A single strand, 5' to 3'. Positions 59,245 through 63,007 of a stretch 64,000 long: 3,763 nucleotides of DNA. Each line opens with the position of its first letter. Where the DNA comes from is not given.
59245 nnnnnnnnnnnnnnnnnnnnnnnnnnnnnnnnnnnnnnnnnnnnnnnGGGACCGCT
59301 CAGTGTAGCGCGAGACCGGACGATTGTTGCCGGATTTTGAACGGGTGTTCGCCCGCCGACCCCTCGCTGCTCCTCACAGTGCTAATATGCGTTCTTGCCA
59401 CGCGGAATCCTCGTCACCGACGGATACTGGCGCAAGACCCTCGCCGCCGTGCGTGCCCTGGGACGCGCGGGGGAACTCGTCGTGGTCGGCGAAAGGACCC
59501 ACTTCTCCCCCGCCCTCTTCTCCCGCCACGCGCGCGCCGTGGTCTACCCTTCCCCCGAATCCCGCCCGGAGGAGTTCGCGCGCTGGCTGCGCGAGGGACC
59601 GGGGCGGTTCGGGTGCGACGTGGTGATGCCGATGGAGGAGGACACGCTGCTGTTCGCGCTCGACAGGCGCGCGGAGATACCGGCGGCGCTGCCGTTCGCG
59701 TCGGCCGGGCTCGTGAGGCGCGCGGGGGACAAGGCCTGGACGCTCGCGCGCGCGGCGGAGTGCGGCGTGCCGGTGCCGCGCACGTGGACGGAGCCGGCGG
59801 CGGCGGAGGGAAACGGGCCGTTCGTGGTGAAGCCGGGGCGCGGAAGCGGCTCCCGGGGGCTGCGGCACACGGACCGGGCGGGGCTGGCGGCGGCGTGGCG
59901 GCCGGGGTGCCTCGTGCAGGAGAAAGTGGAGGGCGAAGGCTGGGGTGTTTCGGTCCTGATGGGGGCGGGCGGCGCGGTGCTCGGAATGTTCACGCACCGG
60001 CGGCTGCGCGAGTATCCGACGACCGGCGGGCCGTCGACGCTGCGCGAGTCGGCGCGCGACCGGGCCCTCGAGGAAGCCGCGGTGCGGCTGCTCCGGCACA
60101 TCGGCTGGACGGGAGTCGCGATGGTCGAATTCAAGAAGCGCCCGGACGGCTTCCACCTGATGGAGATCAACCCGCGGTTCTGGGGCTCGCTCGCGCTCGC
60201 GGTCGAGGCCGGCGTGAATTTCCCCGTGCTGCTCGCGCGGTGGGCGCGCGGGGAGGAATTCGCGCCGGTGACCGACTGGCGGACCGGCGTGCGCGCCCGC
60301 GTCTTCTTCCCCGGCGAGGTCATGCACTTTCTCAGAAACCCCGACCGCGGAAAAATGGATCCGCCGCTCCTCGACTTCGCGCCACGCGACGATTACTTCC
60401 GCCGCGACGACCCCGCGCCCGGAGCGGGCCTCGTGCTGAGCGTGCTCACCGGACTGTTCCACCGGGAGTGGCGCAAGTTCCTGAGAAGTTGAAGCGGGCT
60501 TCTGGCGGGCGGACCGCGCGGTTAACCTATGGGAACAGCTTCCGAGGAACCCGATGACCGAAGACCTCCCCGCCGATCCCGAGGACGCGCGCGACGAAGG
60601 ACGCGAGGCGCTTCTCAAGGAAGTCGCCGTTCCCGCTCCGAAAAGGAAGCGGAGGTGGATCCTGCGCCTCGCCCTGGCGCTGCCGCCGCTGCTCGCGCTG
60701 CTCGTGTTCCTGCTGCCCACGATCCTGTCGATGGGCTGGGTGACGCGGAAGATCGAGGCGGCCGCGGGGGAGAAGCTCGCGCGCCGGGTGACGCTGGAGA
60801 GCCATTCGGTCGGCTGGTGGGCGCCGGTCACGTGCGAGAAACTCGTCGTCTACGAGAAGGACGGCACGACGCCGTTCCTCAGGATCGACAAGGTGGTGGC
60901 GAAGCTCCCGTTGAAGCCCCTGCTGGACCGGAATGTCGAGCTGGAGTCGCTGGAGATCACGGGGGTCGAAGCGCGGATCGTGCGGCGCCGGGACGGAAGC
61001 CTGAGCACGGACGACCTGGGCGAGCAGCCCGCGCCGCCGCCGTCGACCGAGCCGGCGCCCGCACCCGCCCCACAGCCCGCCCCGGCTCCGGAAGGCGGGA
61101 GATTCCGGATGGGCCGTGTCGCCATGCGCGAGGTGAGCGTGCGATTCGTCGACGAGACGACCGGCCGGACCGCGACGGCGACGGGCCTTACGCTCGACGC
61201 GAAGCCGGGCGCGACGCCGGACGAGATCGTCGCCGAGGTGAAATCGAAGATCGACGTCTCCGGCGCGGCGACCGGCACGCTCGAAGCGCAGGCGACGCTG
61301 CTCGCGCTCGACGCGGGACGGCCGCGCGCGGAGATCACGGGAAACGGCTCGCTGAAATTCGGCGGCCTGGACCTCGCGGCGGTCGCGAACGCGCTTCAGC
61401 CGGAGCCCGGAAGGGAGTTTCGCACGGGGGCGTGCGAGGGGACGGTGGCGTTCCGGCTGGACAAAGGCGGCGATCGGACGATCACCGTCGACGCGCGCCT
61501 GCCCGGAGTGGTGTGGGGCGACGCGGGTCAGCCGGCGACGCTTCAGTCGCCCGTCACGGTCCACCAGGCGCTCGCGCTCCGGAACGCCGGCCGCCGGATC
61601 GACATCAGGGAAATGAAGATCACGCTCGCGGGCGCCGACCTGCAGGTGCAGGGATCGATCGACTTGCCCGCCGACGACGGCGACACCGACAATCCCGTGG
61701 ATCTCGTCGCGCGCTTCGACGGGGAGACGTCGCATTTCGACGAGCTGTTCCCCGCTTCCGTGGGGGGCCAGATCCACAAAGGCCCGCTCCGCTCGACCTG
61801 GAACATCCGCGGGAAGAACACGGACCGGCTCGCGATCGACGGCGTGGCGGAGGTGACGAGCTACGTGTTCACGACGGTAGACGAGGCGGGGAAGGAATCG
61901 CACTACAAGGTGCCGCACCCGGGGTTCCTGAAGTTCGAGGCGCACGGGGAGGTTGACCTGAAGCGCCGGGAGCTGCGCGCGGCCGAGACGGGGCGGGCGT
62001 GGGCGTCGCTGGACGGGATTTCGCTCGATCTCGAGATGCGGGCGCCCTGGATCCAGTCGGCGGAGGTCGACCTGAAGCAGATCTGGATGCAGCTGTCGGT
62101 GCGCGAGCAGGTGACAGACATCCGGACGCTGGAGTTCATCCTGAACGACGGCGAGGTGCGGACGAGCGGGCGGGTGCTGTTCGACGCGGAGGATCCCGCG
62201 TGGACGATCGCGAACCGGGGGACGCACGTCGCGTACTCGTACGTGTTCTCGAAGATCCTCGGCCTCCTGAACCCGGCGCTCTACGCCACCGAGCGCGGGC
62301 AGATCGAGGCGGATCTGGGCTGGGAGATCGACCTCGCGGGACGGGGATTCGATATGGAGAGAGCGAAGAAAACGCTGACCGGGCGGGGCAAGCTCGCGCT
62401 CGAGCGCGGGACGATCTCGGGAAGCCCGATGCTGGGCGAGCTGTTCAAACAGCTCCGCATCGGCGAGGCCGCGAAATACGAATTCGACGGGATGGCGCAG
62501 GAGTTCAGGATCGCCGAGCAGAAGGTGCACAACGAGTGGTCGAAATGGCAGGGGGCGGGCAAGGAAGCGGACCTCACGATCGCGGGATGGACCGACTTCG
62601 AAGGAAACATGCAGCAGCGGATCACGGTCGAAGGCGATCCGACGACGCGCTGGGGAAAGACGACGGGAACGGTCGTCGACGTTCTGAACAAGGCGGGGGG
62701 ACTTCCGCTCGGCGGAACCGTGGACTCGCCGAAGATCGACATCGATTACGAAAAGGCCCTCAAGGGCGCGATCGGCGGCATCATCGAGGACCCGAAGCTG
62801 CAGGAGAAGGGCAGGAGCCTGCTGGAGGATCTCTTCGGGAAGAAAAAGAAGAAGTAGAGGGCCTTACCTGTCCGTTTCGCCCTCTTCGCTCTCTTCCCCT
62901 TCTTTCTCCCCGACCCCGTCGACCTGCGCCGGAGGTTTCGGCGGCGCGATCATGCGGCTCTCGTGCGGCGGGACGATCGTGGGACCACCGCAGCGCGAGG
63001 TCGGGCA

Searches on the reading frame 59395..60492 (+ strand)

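Call 9: search_protein_families(library=pfam, proteins=[window:59395-60492:+], max_evalue=0.01)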
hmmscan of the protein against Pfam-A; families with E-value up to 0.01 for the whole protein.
window:59395-60492:+ (365 aa): 3 families
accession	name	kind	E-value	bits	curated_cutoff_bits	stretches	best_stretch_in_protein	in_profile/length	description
PF15632.11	ATPgrasp_Ter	-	3.6e-14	53.1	29.1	1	171-302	4-126/131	ATP-grasp in the biosynthetic pathway with Ter operon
PF02655.19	ATP-grasp_3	-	1.5e-11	45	23.2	1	110-265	1-160/160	ATP-grasp domain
PF02786.22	CPSase_L_D2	-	2.2e-05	24.5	19.8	1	213-288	129-207/211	Carbamoyl-phosphate synthase L chain, ATP binding domain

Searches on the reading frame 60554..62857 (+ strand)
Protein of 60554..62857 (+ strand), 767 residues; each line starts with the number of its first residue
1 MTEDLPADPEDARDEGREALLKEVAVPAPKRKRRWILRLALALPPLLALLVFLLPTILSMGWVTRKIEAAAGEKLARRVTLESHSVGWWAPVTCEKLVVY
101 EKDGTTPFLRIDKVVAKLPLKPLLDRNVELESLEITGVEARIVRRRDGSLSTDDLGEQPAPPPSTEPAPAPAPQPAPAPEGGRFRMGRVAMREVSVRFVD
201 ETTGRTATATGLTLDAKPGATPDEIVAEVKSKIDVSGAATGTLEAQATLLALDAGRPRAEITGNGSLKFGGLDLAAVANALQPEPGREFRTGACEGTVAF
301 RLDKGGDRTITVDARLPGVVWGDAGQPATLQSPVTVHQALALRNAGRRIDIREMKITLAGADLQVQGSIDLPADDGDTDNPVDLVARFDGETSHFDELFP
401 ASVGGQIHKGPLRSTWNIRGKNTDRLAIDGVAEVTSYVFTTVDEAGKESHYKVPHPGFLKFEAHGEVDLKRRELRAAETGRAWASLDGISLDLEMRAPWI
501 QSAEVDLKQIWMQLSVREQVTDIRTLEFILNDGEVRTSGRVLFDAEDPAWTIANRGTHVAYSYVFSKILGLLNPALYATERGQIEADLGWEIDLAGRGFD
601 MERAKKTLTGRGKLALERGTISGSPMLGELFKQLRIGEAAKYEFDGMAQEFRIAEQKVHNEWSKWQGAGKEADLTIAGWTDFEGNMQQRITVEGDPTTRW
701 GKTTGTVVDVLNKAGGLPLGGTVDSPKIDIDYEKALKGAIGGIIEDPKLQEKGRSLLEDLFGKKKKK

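Call 9: search_protein_families(library=pfam, proteins=[window:60554-62857:+], max_evalue=0.01)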
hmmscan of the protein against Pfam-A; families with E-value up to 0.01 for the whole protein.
window:60554-62857:+ (767 aa): 2 families
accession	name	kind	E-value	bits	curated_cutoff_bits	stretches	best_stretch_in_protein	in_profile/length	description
PF05359.17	DUF748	-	1.1e-19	70.5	50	1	27-359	9-315/1037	Domain of Unknown Function (DUF748)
PF05170.20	AsmA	-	1e-08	34.9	29.8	1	43-220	19-193/607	AsmA family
